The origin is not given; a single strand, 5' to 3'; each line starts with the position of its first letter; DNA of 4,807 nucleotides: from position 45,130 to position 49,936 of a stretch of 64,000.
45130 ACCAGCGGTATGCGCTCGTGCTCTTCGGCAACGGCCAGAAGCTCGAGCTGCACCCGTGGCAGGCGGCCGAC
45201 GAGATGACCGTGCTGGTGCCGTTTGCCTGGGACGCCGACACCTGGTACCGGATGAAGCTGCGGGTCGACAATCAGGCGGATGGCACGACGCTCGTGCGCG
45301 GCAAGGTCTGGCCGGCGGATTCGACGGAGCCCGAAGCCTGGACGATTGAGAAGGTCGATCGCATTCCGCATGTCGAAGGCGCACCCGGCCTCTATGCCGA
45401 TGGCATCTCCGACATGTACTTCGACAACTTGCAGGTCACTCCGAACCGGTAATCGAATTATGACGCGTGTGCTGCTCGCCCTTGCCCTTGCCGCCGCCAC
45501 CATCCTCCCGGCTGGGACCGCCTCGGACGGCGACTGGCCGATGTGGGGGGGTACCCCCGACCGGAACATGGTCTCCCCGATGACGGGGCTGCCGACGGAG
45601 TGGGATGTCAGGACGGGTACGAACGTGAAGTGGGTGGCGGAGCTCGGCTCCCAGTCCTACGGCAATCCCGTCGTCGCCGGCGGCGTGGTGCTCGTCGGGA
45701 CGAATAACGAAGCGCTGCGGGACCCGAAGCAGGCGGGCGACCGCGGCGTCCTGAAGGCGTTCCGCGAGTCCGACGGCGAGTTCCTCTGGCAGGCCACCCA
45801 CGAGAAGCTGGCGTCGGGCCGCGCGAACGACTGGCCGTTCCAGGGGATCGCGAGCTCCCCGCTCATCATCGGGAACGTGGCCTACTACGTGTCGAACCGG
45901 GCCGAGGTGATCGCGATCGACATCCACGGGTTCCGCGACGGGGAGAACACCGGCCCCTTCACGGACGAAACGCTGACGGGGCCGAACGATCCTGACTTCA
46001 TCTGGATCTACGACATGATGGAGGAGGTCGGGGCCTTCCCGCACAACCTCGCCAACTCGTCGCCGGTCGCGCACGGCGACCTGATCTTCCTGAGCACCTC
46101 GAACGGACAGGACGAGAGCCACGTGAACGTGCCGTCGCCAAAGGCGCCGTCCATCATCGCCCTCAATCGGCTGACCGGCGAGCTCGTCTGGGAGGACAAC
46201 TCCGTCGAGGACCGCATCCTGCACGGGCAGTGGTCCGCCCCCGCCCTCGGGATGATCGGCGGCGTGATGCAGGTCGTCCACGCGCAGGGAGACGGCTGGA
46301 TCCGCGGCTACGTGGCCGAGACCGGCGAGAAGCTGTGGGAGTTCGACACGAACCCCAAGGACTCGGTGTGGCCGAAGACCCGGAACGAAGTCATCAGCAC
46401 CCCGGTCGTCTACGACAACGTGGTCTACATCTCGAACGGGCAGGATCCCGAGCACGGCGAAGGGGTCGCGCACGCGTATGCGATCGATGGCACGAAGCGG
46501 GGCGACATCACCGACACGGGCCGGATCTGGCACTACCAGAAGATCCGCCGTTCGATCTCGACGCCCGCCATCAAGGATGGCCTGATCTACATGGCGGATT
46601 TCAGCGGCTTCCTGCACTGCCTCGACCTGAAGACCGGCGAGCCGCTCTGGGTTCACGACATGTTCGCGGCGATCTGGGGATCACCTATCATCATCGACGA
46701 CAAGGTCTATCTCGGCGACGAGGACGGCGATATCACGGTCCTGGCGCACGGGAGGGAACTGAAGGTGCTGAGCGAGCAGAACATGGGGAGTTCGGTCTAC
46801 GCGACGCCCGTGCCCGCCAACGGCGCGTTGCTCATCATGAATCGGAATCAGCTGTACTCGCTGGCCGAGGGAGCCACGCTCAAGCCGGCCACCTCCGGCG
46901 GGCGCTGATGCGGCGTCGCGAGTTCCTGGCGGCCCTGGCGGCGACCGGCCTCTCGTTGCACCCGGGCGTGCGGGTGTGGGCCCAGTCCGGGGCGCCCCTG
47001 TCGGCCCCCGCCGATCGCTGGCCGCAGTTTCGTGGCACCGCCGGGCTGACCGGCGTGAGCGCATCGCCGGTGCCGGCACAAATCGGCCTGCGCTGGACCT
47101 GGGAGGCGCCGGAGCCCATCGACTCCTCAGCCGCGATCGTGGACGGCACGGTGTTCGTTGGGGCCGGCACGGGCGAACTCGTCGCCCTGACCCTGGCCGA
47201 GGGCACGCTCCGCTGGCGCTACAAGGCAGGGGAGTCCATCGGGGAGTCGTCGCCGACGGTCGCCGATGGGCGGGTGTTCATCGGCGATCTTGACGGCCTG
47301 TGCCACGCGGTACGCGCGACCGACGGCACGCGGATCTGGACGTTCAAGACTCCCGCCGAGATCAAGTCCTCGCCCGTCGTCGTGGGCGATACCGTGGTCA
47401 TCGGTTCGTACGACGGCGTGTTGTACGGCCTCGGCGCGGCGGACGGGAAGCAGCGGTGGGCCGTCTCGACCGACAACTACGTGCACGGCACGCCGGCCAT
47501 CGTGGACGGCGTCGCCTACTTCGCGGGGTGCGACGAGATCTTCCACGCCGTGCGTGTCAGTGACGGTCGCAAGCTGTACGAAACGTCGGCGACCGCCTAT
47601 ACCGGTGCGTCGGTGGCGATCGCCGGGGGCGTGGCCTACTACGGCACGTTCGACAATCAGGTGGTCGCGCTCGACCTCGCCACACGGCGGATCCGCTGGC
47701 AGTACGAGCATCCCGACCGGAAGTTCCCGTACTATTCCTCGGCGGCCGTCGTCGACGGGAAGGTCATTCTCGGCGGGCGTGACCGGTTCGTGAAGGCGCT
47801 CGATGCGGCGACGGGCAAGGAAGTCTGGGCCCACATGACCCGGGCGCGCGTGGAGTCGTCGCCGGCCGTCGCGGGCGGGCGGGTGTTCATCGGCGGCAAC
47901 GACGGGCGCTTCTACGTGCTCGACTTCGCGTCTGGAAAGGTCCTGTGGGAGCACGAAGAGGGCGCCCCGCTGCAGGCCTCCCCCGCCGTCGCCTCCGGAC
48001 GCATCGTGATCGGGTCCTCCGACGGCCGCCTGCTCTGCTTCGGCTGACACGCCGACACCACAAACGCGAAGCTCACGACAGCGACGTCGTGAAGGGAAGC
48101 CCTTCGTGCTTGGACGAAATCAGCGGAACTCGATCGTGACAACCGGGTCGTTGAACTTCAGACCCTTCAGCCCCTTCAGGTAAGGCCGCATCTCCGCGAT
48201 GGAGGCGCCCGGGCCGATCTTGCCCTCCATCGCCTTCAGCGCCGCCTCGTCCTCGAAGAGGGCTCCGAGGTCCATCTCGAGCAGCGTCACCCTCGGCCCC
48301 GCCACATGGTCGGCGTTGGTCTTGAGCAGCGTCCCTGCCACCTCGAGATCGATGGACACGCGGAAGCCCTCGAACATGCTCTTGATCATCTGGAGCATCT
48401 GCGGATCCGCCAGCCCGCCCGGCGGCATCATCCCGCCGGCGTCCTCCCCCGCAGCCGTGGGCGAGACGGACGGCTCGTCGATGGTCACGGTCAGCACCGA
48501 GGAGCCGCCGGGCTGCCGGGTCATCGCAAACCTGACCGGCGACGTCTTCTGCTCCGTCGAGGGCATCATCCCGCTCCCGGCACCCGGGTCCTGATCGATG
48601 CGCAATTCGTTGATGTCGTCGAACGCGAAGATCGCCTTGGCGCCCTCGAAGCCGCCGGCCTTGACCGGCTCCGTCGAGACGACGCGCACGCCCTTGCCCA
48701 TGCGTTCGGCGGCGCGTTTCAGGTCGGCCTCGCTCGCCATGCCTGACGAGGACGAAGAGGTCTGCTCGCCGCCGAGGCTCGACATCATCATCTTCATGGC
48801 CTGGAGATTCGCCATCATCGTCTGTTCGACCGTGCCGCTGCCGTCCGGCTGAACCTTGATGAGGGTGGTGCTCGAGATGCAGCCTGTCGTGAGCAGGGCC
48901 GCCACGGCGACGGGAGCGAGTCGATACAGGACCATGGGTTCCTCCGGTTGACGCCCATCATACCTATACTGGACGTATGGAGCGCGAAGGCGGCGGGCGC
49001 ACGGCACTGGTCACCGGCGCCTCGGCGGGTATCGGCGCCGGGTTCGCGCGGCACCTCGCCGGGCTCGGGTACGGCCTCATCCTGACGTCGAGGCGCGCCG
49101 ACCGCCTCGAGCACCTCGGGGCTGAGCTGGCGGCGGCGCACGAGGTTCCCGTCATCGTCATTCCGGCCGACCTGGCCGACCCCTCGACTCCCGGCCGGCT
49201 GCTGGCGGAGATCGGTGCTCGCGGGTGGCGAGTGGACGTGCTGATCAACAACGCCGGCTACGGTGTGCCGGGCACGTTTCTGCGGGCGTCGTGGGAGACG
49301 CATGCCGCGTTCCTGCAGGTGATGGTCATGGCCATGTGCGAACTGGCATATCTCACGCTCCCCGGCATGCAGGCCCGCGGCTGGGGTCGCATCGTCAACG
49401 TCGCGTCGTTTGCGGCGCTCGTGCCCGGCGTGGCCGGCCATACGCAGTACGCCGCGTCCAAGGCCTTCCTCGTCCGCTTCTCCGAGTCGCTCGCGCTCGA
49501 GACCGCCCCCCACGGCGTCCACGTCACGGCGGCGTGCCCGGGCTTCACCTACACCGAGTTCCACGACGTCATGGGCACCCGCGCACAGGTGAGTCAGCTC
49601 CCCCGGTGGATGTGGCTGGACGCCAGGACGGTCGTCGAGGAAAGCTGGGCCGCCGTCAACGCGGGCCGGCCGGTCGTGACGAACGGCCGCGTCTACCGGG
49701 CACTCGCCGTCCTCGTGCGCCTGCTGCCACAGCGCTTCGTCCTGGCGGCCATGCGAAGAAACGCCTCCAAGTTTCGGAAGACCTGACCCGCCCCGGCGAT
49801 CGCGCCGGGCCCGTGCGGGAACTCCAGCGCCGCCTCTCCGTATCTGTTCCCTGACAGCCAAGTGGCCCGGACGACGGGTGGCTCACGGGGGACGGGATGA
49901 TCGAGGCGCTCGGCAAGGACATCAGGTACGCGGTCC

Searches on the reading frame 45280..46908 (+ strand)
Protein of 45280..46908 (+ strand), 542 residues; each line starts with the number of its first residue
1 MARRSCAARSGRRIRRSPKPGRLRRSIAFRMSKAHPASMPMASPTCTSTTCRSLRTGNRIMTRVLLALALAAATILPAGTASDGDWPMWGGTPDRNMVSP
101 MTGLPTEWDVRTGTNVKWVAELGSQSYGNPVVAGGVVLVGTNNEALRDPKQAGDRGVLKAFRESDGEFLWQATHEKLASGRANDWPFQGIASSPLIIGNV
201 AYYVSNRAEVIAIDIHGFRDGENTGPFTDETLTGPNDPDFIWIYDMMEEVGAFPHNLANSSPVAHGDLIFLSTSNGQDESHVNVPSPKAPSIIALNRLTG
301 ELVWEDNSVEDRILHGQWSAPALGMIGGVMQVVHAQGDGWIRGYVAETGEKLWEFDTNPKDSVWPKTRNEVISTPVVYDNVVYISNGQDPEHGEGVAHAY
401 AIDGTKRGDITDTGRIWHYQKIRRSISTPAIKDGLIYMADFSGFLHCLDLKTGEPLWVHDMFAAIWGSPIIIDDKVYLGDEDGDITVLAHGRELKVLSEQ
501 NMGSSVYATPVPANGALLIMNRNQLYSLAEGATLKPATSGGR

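Call 33: search_protein_families(library=pfam, proteins=[window:45280-46908:+], max_evalue=0.0001)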
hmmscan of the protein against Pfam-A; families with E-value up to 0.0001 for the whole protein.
window:45280-46908:+ (542 aa): 3 families
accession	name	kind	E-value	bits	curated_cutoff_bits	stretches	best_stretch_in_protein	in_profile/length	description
PF13360.13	PQQ_2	-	3.4e-24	86.2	27.6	3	288-486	41-220/233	Outer membrane protein assembly factor BamB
PF13570.13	Beta-prop_ACSF4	-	3.2e-16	60.1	133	1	289-517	28-229/329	Beta-alanine-activating enzyme, beta-propeller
PF01011.28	PQQ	-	3.7e-10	39.6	26.7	0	335-366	186-217/595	Glucose/ethanol/alcohol dehydrogenase, beta-propeller domain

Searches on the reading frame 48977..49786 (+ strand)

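Call 33: search_protein_families(library=pfam, proteins=[window:48977-49786:+], max_evalue=0.0001)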
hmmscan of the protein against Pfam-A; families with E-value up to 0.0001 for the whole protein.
window:48977-49786:+ (269 aa): 3 families
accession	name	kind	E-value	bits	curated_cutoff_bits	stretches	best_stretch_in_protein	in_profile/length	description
PF00106.31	adh_short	-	2.2e-43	148.5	26.6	1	9-196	2-187/195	short chain dehydrogenase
PF13561.12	adh_short_C2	-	2.2e-29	103.2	27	1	14-203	1-188/236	Enoyl-(Acyl carrier protein) reductase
PF08659.16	KR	-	1.7e-11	44.8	22.6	1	9-171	2-162/180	KR domain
